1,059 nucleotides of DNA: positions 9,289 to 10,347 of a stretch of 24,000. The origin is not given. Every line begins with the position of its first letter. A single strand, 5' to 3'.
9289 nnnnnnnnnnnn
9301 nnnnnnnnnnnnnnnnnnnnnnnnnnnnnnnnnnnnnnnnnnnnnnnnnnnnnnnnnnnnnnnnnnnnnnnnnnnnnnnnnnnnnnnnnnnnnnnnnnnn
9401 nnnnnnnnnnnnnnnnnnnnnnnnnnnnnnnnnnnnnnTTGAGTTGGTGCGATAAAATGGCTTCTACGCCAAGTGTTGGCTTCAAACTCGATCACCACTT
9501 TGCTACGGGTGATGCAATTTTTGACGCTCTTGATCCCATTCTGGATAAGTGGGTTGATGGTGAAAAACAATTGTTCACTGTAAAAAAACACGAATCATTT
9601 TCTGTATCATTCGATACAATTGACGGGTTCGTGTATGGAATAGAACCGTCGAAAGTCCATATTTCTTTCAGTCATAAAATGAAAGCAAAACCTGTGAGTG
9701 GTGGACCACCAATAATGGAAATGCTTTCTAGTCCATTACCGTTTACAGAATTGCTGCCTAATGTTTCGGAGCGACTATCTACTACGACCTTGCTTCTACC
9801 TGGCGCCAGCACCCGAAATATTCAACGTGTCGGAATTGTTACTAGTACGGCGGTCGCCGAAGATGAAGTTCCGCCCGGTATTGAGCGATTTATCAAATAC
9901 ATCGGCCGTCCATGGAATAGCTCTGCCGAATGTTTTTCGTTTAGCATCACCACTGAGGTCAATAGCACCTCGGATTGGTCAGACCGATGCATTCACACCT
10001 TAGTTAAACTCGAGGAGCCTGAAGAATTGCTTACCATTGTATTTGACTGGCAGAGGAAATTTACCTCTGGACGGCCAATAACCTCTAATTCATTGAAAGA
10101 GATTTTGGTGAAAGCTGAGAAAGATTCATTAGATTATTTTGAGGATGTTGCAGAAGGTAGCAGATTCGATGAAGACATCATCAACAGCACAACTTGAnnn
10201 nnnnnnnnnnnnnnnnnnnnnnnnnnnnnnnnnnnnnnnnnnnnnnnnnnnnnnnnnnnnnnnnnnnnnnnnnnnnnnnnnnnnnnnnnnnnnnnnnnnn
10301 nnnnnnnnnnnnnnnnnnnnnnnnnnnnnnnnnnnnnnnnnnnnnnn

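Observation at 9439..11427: Three-gene operon (unknown 252 aa / unknown helical 159-169 aa / HNH nuclease 260 aa): candidate undescribed defence or abortive-infection module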

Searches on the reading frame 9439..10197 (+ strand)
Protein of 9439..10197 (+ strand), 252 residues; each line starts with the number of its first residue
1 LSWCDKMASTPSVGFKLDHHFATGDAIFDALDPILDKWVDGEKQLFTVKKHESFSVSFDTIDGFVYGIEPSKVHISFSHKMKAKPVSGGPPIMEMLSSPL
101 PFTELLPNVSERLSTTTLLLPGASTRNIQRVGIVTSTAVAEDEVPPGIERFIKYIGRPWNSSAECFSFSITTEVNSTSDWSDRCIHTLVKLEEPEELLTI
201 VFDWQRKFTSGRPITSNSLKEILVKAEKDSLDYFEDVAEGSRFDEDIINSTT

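Call 4: search_protein_families(library=pfam, proteins=[window:9439-10197:+], max_evalue=1)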
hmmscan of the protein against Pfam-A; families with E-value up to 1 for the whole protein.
window:9439-10197:+ (252 aa): 0 families

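Call 5: search_protein_families(library=padloc, proteins=[window:9439-10197:+], max_evalue=1)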
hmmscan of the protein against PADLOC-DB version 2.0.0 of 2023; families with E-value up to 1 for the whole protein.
window:9439-10197:+ (252 aa): 0 families

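Call 7: search_protein_families(library=ncbifam, proteins=[window:9439-10197:+], max_evalue=1)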
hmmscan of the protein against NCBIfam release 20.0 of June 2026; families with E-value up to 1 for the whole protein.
window:9439-10197:+ (252 aa): 0 families

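Call 8: search_protein_families(library=phrogs, proteins=[window:9439-10197:+], max_evalue=1)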
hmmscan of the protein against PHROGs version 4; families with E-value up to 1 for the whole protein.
window:9439-10197:+ (252 aa): 0 families

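Call 10: find_homologous_proteins(query=window:9439-10197:+, max_evalue=0.001)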
Query window:9439-10197:+ (252 aa): 119 proteins with E <= 0.001 among 629 candidates.
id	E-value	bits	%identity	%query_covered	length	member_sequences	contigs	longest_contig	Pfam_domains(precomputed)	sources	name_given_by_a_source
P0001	3.3e-160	549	100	98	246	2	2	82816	-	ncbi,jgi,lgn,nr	ncbi:MAG: hypothetical protein HQ504_00925 [Rhodospirillaceae bacterium]|nr:hypothetical protein [Rh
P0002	5.5e-112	391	68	100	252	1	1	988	-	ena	-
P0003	1.2e-110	387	66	100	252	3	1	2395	-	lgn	-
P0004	1.2e-107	377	63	100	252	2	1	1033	-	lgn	-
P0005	6.5e-107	375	64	100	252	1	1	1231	-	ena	-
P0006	2.0e-106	373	63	100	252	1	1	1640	-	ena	-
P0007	3.4e-104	366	62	100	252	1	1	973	-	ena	-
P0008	2.0e-103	363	62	99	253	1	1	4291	-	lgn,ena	-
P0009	2.2e-103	363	63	100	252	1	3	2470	-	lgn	-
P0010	1.2e-102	361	65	95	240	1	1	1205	-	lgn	-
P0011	1.9e-100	353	59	100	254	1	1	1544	-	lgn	-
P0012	5.3e-100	352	60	100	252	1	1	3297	-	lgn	-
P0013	1.4e-98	347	59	100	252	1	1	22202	-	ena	-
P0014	1.4e-98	347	60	100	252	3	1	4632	-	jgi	jgi:hypothetical protein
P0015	1.3e-97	344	59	100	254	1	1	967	-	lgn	-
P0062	8.2e-78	279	50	100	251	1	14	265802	-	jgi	jgi:hypothetical protein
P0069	1.3e-76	275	48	97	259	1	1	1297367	-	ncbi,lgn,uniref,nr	ncbi:hypothetical protein [Bradyrhizobium sp. ERR14]|uniref:hypothetical protein n=1 Tax=Bradyrhizob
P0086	3.7e-71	258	46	97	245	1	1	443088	-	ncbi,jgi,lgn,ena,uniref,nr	ncbi:hypothetical protein [Brevundimonas sp.]|uniref:hypothetical protein n=1 Tax=Brevundimonas sp. 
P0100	1.4e-64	236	42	97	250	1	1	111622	-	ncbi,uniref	ncbi:hypothetical protein NKH60_19305 [Mesorhizobium sp. M1006]|uniref:hypothetical protein n=1 Tax=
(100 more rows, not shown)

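Call 12: find_related_loci(query=A1, collection=genome_contigs, flank=8000)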
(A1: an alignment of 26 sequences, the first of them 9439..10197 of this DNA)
Query A1 (252 aa) in genome_contigs; peptide patterns used: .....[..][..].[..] (x = any residue, [..] = any of these).
19 stretches matched a pattern; 16 encode a relative of the query (tblastn E <= 1e-3); 16 distinct loci.
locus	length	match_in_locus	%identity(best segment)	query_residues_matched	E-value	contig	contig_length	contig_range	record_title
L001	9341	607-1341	54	1-245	8e-95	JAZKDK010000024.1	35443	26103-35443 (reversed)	MAG: Pseudomonadota bacterium isolate DC_HB_01_SPN181219-bin047 DCHB01SPN_B047_0_000000000024, whole genome shotgun sequ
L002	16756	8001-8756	54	1-252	3e-90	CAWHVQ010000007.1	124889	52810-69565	MAG: uncultured Alphaproteobacteria bacterium isolate MFD04463.bin.2.77 genome assembly, contig: contig_16222, whole gen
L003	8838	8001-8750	49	1-249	2e-84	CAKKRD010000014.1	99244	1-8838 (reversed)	Nitrosomonadaceae bacterium isolate Hainich-H51-bin263-1 genome assembly, contig: H51-bin263_1_Hain_H51_02um_R2_49_lengt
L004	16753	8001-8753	48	1-251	4e-83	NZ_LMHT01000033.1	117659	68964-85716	Phenylobacterium sp. Root700 contig_7, whole genome shotgun sequence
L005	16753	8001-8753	46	2-251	2e-82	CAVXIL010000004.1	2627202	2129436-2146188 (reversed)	MAG: uncultured Alphaproteobacteria bacterium isolate MFD03346.bin.1.30 genome assembly, contig: contig_9014, whole geno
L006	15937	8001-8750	47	2-249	3e-81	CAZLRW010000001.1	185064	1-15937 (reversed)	MAG TPA_asm: uncultured Flavobacteriaceae bacterium isolate SRP287051_co2_163 genome assembly, contig: NODE_114_length_1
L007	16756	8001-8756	47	1-252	2e-81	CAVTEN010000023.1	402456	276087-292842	MAG: uncultured delta proteobacterium isolate MFD00964.bin.2.270 genome assembly, contig: contig_33754, whole genome sho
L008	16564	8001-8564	61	1-188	2e-78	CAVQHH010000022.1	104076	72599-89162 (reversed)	MAG: uncultured Alphaproteobacteria bacterium isolate MFD01138.bin.3.248 genome assembly, contig: contig_38696, whole ge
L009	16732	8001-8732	46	1-244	1e-77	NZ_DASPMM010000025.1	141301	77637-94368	MAG: Brevundimonas sp. isolate SMAG_U12092 k141_398202, whole genome shotgun sequence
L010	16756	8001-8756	46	1-252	2e-77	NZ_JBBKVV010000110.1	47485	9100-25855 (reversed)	MAG: Phenylobacterium sp. isolate metabat_bins.370 k119_3063902, whole genome shotgun sequence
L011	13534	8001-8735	47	1-244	1e-77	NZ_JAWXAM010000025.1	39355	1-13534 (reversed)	MAG: Terricaulis sp. isolate BulkMat.37 k99_413509, whole genome shotgun sequence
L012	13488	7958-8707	43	1-251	3e-70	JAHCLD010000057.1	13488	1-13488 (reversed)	MAG: Burkholderiales bacterium isolate TGS_PRO44 PRO44_57, whole genome shotgun sequence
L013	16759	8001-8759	41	1-250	3e-70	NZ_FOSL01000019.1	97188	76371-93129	Neomesorhizobium albiziae strain DSM 21822, whole genome shotgun sequence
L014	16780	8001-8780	37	1-251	1e-60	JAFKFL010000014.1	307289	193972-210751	MAG: Alphaproteobacteria bacterium isolate SCN18_14_9_16_R2_B_64_15 SCN18_14_9_16_R2_B_scaffold_102, whole genome shotgu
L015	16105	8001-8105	63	2-36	2e-11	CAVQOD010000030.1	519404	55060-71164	MAG: uncultured Alphaproteobacteria bacterium isolate MFD04463.bin.2.215 genome assembly, contig: contig_9919, whole gen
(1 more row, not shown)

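Call 14: find_encoding_contigs(protein=P0001, flank=10000, max_places=3)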
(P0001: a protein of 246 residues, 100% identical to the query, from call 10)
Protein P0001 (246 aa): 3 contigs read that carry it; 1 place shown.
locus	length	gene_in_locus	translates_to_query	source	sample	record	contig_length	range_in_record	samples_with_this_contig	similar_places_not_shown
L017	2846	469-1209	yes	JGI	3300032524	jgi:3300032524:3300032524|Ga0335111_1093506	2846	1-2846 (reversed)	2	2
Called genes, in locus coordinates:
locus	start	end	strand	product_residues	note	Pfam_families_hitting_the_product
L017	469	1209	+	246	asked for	-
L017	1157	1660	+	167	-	-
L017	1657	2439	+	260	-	PF01844:HNH (weak)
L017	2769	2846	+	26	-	?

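Call 15: find_encoding_contigs(protein=P0069, flank=10000, max_places=3)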
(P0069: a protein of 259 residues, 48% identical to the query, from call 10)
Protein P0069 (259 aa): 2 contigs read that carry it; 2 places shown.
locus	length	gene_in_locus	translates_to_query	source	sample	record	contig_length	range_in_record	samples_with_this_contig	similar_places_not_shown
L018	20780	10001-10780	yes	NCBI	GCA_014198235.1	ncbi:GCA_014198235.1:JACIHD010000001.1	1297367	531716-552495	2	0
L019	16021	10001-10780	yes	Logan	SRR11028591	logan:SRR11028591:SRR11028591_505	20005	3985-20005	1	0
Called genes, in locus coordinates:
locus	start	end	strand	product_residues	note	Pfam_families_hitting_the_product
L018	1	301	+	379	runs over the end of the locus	-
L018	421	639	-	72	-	-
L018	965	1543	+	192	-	-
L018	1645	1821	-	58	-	-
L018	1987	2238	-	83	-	PF21834:DUF6894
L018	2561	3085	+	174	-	-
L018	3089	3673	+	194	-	-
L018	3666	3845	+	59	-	-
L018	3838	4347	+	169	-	PF04586:Peptidase_S78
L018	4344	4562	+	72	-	-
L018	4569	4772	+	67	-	-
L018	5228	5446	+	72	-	-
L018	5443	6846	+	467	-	-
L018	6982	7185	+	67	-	PF00313:CSD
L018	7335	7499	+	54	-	-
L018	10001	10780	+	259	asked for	-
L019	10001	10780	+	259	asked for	-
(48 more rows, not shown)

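Call 16: find_encoding_contigs(protein=P0086, flank=10000, max_places=1)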
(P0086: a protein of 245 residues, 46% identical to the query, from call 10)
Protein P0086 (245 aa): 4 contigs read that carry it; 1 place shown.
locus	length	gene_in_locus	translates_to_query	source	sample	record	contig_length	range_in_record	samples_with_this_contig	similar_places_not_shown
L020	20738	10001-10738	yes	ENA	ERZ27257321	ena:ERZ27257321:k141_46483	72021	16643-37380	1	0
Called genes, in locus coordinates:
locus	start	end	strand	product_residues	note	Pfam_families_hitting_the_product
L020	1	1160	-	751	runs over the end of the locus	PF07715:Plug, PF00593:TonB_dep_Rec_b-barrel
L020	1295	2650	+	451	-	PF00990:GGDEF, PF00563:EAL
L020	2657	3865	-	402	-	PF01262:AlaDh_PNT_C (faint), PF01266:DAO (faint), PF01494:FAD_binding_3 (faint), PF07992:Pyr_redox_2, PF13450:NAD_binding_8 (faint), PF00070:Pyr_redox, PF14759:Reductase_C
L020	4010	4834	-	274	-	PF01925:TauE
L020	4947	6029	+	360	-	-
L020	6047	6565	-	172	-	PF02870:Methyltransf_1N (weak), PF01035:DNA_binding_1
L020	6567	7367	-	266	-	PF13714:PEP_mutase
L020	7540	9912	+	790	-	PF00270:DEAD (faint), PF04851:ResIII, PF17757:UvrB_inter, PF27431:UvrB_3rd, PF00271:Helicase_C, PF12344:UvrB, PF02151:UVR (weak)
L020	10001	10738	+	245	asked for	-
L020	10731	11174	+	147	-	-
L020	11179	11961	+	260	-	PF01844:HNH (weak)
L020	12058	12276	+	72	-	-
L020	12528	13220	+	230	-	PF01844:HNH (weak)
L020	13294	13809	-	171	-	-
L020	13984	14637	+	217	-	-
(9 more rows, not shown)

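Call 17: find_encoding_contigs(protein=P0100, flank=10000, max_places=1)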
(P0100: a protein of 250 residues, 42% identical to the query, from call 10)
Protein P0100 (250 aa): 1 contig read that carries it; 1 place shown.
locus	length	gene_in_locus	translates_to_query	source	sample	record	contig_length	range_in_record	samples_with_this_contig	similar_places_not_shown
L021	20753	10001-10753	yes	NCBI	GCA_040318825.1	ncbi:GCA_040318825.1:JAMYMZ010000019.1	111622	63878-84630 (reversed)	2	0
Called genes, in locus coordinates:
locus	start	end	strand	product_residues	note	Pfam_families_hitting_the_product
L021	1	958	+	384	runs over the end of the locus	PF13356:Arm-DNA-bind_3, PF22022:Phage_int_M, PF00589:Phage_integrase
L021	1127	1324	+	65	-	-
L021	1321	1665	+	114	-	-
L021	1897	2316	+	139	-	-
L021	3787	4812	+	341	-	PF01548:DEDD_Tnp_IS110, PF02371:Transposase_20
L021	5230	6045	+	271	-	PF13481:AAA_25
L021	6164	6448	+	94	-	-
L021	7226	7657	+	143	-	-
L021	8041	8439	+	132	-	-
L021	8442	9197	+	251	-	-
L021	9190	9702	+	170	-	PF04586:Peptidase_S78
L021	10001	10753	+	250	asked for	-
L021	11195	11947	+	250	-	PF01844:HNH (weak)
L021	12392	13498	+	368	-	PF05598:DUF772, PF01609:DDE_Tnp_1, PF13751:DDE_Tnp_1_6 (weak)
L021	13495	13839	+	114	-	-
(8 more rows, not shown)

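Call 18: find_encoding_contigs(protein=P0062, flank=10000, max_places=2)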
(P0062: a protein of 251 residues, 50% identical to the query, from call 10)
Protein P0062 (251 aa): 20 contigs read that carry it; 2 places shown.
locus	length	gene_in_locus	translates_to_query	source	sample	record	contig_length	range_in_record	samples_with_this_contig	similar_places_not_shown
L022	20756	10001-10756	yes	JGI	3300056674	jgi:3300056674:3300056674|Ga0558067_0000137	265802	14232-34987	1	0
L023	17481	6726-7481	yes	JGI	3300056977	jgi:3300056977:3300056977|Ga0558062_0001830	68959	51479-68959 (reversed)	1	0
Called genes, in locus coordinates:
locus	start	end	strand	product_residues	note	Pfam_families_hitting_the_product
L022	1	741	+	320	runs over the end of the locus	PF05036:SPOR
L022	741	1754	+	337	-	PF00933:Glyco_hydro_3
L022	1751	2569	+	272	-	PF02616:SMC_ScpA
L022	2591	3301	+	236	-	PF04079:SMC_ScpB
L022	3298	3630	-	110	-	-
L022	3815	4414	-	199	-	-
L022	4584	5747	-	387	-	PF01612:DNA_pol_A_exo1, PF00570:HRDC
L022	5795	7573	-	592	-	PF00884:Sulfatase, PF01663:Phosphodiest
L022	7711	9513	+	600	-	PF01336:tRNA_anti-codon, PF00152:tRNA-synt_2, PF02938:GAD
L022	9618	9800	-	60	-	PF00476:DNA_pol_A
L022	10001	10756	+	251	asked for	-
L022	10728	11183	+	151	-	-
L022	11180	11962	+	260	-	PF01844:HNH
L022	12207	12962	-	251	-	-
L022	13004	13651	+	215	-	-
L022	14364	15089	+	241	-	PF14023:Bestrophin-like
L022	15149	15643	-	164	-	PF05405:Mt_ATP-synt_B, PF00430:ATP-synt_B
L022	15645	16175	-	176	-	-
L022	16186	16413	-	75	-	PF00137:ATP-synt_C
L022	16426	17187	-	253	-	PF00119:ATP-synt_A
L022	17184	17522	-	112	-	PF09527:ATPase_gene1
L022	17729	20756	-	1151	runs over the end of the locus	PF02463:SMC_N, PF13304:AAA_21 (weak), PF13476:AAA_23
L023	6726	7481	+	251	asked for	-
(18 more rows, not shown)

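Call 26: search_solved_structures(query=A2, max_evalue=10)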
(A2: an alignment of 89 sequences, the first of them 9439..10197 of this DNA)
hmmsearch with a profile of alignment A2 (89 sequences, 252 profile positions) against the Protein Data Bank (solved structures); distinct sequences matched with E-value up to 10: 3.
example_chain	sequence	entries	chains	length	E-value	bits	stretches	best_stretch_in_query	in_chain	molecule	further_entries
5nld_A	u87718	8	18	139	0.13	14.7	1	13-83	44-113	Galectin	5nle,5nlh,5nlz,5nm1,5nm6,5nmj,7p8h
4gct_A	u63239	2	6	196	1.3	11.4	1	94-153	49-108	Nucleoid occlusion factor SlmA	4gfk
5haw_A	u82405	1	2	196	1.4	11.3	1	94-153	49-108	Nucleoid occlusion factor SlmA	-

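Call 31: predict_structure(alignment_id=A2)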
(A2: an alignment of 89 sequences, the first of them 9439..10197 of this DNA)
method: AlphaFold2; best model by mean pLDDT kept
length: 252 residues; sequences in the alignment: 89
mean_pLDDT: 92.3   pTM: 0.88
mean pLDDT of the five models: 92.3, 92.3, 91.8, 91.7, 91.0
residues with pLDDT >= 90: 195; 70-90: 45; 50-70: 9; < 50: 3
segments of 3 or more residues with pLDDT < 50: 250-252
pLDDT, mean of each block of 10 residues (from residue 1): 91 98 97 94 94 96 96 96 89 85 96 98 97 97 92 86 87 96 97 91 98 98 98 93 59 40
secondary structure, 60 per line:
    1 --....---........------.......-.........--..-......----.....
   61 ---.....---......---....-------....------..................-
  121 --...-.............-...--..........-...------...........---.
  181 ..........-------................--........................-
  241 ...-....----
elements in order: H3-6 E10-17 H24-30 H32-38 E46-51 E56-60 E64-68 E72-77 E81-84 E92-95 H102-119 E127-139 H146-155 E166-176 E180-190 E198-213 H216-239 H245-248

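Call 33: search_protein_representatives(alignment_id=A2)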
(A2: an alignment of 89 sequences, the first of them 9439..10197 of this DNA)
Query: 89 sequences, 252 profile positions. Proteins with E-value up to 0.001 (for the whole library): 428; up to 1e-10: 400; up to 1e-30: 222. The best 150 are listed.
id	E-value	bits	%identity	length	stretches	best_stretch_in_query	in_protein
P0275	4.5e-107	373.3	-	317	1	1-251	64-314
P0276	1.4e-101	355.3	-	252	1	1-250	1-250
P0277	4.9e-99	347.0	-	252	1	1-250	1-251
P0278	5.3e-98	343.6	-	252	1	1-251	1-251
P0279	3.7e-96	337.6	-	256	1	1-250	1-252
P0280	1.7e-95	335.4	-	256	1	2-247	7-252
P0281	1.7e-93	328.9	-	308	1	3-248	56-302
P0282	7.7e-93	326.7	-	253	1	1-251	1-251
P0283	1.3e-92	326.0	-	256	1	2-251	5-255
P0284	1.1e-90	319.7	-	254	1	1-247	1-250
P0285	8.3e-90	316.8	-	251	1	1-249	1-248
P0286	1.3e-89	316.1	-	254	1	1-246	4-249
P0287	1.9e-88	312.3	-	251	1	1-244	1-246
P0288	2.7e-88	311.8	-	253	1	1-250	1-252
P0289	4.7e-88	311.0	-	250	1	2-245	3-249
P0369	4.7e-43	163.6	-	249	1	1-241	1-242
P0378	8.6e-41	156.2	-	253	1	3-242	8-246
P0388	1.2e-38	149.2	-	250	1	1-240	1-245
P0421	2.4e-36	141.6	-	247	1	1-241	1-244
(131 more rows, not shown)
